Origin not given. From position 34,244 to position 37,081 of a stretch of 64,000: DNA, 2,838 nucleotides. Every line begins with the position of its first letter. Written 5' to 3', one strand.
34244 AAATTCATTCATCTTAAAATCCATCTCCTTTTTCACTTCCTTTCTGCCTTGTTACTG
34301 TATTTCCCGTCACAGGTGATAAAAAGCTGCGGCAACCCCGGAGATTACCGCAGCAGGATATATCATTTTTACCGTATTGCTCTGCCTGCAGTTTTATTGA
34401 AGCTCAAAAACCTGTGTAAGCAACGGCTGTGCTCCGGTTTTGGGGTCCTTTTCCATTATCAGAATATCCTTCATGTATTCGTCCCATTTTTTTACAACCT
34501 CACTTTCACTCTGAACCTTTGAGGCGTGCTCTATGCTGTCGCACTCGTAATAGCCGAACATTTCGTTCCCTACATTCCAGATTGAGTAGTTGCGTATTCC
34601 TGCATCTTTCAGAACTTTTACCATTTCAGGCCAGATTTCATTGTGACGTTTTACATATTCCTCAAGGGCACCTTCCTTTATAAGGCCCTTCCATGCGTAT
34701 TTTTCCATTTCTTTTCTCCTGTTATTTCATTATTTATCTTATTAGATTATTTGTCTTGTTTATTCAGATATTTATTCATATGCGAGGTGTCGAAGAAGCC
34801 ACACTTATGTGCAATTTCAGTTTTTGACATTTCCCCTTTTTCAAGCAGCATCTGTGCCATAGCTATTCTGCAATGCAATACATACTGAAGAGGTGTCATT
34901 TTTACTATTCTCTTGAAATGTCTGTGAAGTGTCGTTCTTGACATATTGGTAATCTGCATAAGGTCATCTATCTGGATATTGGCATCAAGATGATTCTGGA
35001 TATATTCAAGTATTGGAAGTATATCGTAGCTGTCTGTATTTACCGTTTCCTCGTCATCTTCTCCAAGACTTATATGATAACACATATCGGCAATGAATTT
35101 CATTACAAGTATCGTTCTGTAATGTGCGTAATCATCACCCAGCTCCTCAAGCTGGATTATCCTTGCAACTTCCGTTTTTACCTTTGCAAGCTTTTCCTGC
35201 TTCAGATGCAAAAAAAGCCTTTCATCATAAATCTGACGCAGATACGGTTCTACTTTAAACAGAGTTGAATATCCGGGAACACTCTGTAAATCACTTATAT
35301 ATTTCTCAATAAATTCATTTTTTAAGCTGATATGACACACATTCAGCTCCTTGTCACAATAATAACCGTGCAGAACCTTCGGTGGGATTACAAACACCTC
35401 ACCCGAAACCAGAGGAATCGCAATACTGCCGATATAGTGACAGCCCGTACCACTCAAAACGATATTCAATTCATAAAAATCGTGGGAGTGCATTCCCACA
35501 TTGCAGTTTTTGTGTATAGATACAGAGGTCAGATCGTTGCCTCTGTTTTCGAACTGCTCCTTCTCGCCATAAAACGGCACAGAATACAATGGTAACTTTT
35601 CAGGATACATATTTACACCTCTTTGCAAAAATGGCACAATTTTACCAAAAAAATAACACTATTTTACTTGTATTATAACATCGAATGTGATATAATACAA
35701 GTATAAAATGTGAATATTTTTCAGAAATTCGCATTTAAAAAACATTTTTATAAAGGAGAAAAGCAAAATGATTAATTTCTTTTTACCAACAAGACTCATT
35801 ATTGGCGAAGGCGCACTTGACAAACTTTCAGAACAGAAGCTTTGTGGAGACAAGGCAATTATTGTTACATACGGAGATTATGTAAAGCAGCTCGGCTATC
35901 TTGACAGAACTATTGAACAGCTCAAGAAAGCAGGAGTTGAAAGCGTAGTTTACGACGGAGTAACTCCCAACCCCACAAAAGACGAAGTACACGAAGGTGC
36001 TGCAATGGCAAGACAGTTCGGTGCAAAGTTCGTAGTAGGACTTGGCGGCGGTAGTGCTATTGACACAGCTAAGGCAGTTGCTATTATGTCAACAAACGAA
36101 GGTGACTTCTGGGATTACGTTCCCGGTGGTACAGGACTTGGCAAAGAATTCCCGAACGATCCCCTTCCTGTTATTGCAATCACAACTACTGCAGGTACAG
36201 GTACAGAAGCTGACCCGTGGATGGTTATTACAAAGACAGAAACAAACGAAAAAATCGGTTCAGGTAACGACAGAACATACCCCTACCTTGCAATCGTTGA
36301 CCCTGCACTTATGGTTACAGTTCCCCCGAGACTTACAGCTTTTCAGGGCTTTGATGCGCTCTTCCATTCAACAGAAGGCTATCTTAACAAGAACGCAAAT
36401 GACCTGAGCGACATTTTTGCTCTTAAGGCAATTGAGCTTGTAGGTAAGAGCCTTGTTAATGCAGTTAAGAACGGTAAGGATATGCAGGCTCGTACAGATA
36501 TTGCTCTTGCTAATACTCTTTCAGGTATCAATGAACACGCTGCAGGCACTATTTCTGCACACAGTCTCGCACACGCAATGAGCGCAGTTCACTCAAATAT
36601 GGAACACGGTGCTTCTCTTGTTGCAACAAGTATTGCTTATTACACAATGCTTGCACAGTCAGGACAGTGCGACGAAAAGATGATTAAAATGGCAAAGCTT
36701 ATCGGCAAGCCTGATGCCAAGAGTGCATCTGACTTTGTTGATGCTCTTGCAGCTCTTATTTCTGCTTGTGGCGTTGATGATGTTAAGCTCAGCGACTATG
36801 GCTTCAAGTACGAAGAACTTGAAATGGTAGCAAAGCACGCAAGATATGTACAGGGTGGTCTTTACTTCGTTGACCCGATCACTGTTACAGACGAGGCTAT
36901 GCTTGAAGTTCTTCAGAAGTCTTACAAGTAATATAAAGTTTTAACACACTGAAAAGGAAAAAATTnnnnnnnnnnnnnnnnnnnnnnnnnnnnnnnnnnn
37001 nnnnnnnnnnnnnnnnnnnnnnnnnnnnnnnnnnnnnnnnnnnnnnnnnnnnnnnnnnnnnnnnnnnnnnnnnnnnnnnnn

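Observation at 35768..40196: Orphan glycyl radical enzyme with a GCNQ Cys loop, in an operon with Fe-ADH and a beta-propeller and with no activase nearby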

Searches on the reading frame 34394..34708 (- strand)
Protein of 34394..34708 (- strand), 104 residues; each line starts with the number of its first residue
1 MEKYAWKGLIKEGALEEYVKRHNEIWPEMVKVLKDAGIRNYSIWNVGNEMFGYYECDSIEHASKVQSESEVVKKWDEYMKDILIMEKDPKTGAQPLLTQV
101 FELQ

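Call 3: search_protein_families(library=pfam, proteins=[window:34394-34708:-], max_evalue=0.01)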
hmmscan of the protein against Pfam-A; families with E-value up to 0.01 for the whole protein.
window:34394-34708:- (104 aa): 1 family
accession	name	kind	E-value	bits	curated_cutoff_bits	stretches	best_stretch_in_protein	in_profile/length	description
PF05336.19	rhaM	-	5.3e-25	88.1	23.4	1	4-103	2-105/105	L-rhamnose mutarotase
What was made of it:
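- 34394..34708 (-): L-rhamnose mutarotase (RhaM) family protein, 104 aa, downstream of the regulator gene on the minus strand. Pfam rhaM E 5e-25 (call 3).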

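Call 4: search_protein_families(library=ncbifam, proteins=[window:34394-34708:-], max_evalue=0.01)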
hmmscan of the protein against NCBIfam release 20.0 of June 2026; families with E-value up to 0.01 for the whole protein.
window:34394-34708:- (104 aa): 1 family
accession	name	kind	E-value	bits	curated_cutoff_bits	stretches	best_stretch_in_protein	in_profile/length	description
TIGR02625.1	YiiL_rotase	equivalog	1e-18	67.6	99.6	1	11-103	9-101/102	L-rhamnose mutarotase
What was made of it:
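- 34394..34708 (-): TIGR02625 scores 67.6 bits, below its 99.6 cut-off (call 4).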

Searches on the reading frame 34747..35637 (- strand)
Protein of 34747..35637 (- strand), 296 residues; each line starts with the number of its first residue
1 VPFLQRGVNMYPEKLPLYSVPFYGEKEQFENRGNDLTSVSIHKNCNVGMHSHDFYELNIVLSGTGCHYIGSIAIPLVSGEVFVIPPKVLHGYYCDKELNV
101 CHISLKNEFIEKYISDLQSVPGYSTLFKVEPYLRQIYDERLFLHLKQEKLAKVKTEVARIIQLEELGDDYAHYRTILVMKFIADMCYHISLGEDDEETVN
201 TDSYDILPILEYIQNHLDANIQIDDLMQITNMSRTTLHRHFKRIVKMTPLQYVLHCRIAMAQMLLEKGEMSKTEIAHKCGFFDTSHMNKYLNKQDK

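Call 3: search_protein_families(library=pfam, proteins=[window:34747-35637:-], max_evalue=0.01)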
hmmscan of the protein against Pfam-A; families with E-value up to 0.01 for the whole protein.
window:34747-35637:- (296 aa): 6 families
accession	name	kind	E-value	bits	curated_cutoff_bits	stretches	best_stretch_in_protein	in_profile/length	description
PF12833.13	HTH_18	-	5.2e-16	59.2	33.6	1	228-293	3-68/80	Helix-turn-helix domain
PF02311.25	AraC_binding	-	4.7e-11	43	21.1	1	48-133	17-105/135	AraC-like ligand binding domain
PF00165.29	HTH_AraC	-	1.3e-08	35.2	26.6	1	213-253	1-41/42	Bacterial regulatory helix-turn-helix proteins, AraC family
PF13412.12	HTH_24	-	5.4e-06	26.3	21.9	1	209-243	8-40/48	Winged helix-turn-helix DNA-binding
PF07883.17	Cupin_2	-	6.1e-06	26.3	27.2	1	43-96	7-60/70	Cupin domain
PF08279.18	HTH_11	-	0.0017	18.6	25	1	209-244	5-39/55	HTH domain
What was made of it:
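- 34747..35637 (-): AraC-family regulator (cupin sensor + HTH), divergent from the operon. The ORF as listed starts at GTG 35637; the true start was not determined. Pfam AraC_binding + HTH_18 (call 3).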

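Call 4: search_protein_families(library=ncbifam, proteins=[window:34747-35637:-], max_evalue=0.01)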
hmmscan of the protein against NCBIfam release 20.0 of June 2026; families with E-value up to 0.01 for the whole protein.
window:34747-35637:- (296 aa): 27 families (the best 25 are shown)
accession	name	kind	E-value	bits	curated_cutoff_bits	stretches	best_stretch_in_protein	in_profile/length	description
NF010028.0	PRK13503.1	equivalog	1.4e-23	83.7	288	1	49-291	30-258/278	HTH-type transcriptional activator RhaS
NF047455.1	TF_Staph_AryK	equivalog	2.4e-15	55.9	850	1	38-294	6-247/759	transcriptional regulator AryK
TIGR04094.1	adjacent_YSIRK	equivalog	7.3e-15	54.8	200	1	198-293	279-373/383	YSIRK-targeted surface antigen transcriptional regulator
NF006902.0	PRK09393.1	equivalog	4.3e-14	52.4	425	1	201-291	217-307/327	transcriptional regulator FtrA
NF052371.1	TransRegGbdRPseu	equivalog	4.4e-14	52.3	480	1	206-290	227-311/365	choline metabolism transcriptional regulator GbdR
NF010025.2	PRK13500.1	equivalog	1.5e-12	47.7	525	1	48-288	32-260/282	HTH-type transcriptional activator RhaR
NF010027.0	PRK13502.1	equivalog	5.1e-12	45.8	384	1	47-287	31-259/282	HTH-type transcriptional activator RhaR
NF007633.0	PRK10296.1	equivalog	1.1e-10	41.5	264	1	44-291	34-260/280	transcriptional regulator ChbR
NF010026.0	PRK13501.1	equivalog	1.5e-10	40.7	363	1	48-287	32-259/290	HTH-type transcriptional activator RhaR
NF049932.1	TranspRegBtr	equivalog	1.5e-10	40.2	900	1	60-293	36-253/531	bacillibactin transport transcriptional regulator Btr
NF007860.0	PRK10572.1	equivalog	4.7e-10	38.8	208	1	161-291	141-270/292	arabinose operon transcriptional regulator AraC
NF041686.2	ant_diox_reg_AndR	equivalog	9.9e-09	35.2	350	1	211-283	224-298/321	anthranilate 1,2-dioxygenase regulatory protein AndR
NF047788.1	TransRegPocR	equivalog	4.5e-08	32.7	500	1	198-293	183-278/296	transcriptional regulator PocR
TIGR02297.1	HpaA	equivalog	2.8e-07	30.1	274.65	1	46-294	35-276/287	4-hydroxyphenylacetate catabolism regulatory protein HpaA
NF007584.0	PRK10219.1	equivalog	9.3e-06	26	174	1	209-285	10-86/107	superoxide response transcriptional regulator SoxS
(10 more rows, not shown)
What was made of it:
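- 34747..35637 (-): Best NCBIfam hit is RhaS, 83.7 bits, below its 288 cut-off (call 4).
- Checked: AraC-family regulator 34747-35637(-) and RhaM 34394-34708(-) confirmed (calls 3, 4).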

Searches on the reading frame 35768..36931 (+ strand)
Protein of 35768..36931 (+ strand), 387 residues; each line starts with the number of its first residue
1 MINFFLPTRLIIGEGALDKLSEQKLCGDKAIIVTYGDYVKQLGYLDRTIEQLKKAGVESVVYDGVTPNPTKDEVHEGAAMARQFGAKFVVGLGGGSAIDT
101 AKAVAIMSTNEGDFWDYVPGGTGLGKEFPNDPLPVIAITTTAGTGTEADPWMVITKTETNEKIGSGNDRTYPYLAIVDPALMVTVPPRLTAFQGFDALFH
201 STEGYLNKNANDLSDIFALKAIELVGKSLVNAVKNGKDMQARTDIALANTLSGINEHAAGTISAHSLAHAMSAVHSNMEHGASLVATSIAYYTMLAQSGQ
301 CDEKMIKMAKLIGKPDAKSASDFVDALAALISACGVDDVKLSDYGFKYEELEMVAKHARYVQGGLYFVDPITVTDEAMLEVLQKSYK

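Call 3: search_protein_families(library=pfam, proteins=[window:35768-36931:+], max_evalue=0.01)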
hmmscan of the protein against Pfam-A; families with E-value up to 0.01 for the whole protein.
window:35768-36931:+ (387 aa): 3 families
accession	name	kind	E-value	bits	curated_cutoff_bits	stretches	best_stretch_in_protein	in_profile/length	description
PF00465.25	Fe-ADH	-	1.2e-52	178.3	31.3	1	7-179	1-168/168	Iron-containing alcohol dehydrogenase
PF25137.1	ADH_Fe_C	-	7.9e-33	114.2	27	1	190-386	1-194/194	Fe-containing alcohol dehydrogenase family, C-terminal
PF13685.12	Fe-ADH_2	-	1.4e-09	38.6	28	1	12-106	2-95/149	Iron-containing alcohol dehydrogenase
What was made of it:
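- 35768..36931 (+): Group III iron-containing alcohol dehydrogenase, 387 aa. GGGS NAD motif at residue 93. Pfam Fe-ADH 178 bits + ADH_Fe_C 114 bits (call 3).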

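Call 4: search_protein_families(library=ncbifam, proteins=[window:35768-36931:+], max_evalue=0.01)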
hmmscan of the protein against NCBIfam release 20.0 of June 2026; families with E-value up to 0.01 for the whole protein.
window:35768-36931:+ (387 aa): 17 families
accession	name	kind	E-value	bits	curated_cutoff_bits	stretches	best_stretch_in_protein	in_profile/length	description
TIGR02638.1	lactal_redase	equivalog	8.1e-61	205.9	523.15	1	6-358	6-357/379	lactaldehyde reductase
NF053866.1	CholDhdGbsBBac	equivalog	6.2e-58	196.3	550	1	3-359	11-366/392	choline dehydrogenase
NF041833.1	Fe_ADH_ErcA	equivalog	3.1e-57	194.4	550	1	6-358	7-356/382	alcohol dehydrogenase-like regulatory protein ErcA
NF007911.0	PRK10624.1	equivalog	7.9e-57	192.9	537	1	12-358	13-356/382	lactaldehyde reductase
NF050025.1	SulfAcetaldRedSarD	equivalog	5.2e-54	183.6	700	1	9-386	10-385/385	sulfoacetaldehyde reductase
NF010378.0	PRK13805.1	equivalog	9.5e-53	179.2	951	1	4-283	459-745/872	bifunctional acetaldehyde-CoA/alcohol dehydrogenase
NF058672.1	4HyButDHCUPNE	equivalog_domain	2.8e-52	178.2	500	1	8-383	8-375/378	4-hydroxybutyrate dehydrogenase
NF007363.0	PRK09860.1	equivalog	1.6e-49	169.1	581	1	3-382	5-379/383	L-threonine dehydrogenase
TIGR03405.1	Phn_Fe-ADH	equivalog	2.6e-49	167.9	423.7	1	4-358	1-343/355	iron-containing alcohol dehydrogenase PsrA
NF011998.0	PRK15454.1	equivalog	2.7e-39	135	556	1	4-358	24-369/395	ethanolamine utilization ethanol dehydrogenase EutG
TIGR04266.1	NDMA_methanol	equivalog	4.9e-34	117.8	625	1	8-282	17-290/420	NDMA-dependent methanol dehydrogenase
NF011717.0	PRK15138.1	equivalog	9.7e-32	110.5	645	1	4-348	6-350/387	alcohol dehydrogenase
NF006941.0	PRK09423.1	subfamily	2e-14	53.2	336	1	4-107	5-106/367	glycerol dehydrogenase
NF041822.1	daptide_DH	equivalog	6.1e-14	51.7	300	1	49-253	21-226/363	daptide-type RiPP biosynthesis dehydogenase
NF053832.1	GlycoaldRedHalo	equivalog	2e-09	37.1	550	1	4-105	5-104/363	glycolaldehyde reductase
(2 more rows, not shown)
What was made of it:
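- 35768..36931 (+): All NCBIfam equivalogs are far below cut-off (lactaldehyde reductase 206 vs 523) (call 4).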

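Call 67: search_solved_structures(query=window:35768-36931:+, max_evalue=1e-20)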
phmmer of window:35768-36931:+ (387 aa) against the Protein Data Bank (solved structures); distinct sequences matched with E-value up to 1e-20: 33.
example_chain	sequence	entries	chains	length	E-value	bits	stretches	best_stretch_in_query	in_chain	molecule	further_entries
5yvm_A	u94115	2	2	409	6.3e-67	229.3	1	8-385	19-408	alcohol dehydrogenase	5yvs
5yvr_A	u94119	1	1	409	1.8e-65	224.6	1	8-385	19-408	alcohol dehydrogenase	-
8zwd_B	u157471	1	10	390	2.7e-51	177.9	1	2-358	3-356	NAD(P)-dependent methanol dehydrogenase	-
3bfj_A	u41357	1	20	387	4.6e-51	177.2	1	2-358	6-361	1,3-propanediol oxidoreductase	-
3owo_A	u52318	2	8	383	5.6e-50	173.6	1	3-358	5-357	Alcohol dehydrogenase 2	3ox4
8zrl_A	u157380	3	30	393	7.1e-48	166.7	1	4-359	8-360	NAD-dependent methanol dehydrogenase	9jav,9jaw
4fr2_A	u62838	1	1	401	5.9e-46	160.4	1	3-386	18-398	1,3-propanediol dehydrogenase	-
1vlj_A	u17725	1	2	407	1.4e-44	155.8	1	4-296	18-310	NADH-dependent butanol dehydrogenase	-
7w9x_A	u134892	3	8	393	2e-43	152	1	3-358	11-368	Iron-containing alcohol dehydrogenase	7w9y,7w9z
7qlq_AAA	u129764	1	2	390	3.3e-40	141.4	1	12-357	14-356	Lactaldehyde reductase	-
7qls_AAA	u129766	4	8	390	4.9e-40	140.9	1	12-357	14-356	Lactaldehyde reductase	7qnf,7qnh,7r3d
1rrm_A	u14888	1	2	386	7e-40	140.4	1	12-357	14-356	Lactaldehyde reductase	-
7qnj_AAA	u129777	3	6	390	7.9e-40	140.2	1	12-357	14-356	Lactaldehyde reductase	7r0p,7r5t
7qlg_AAA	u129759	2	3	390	8.3e-40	140.1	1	12-357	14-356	Lactaldehyde reductase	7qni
2bi4_A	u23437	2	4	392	8.4e-40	140.1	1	12-357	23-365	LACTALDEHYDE REDUCTASE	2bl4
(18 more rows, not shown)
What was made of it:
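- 35768..36931 (+): Best PDB hit 5yvm 229 bits, DhaT 177, FucO 140 (call 67).
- On Lactaldehyde reductase FucO: FucO structures score 140 bits, below DhaT at 177 and 5yvm at 229 (call 67).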
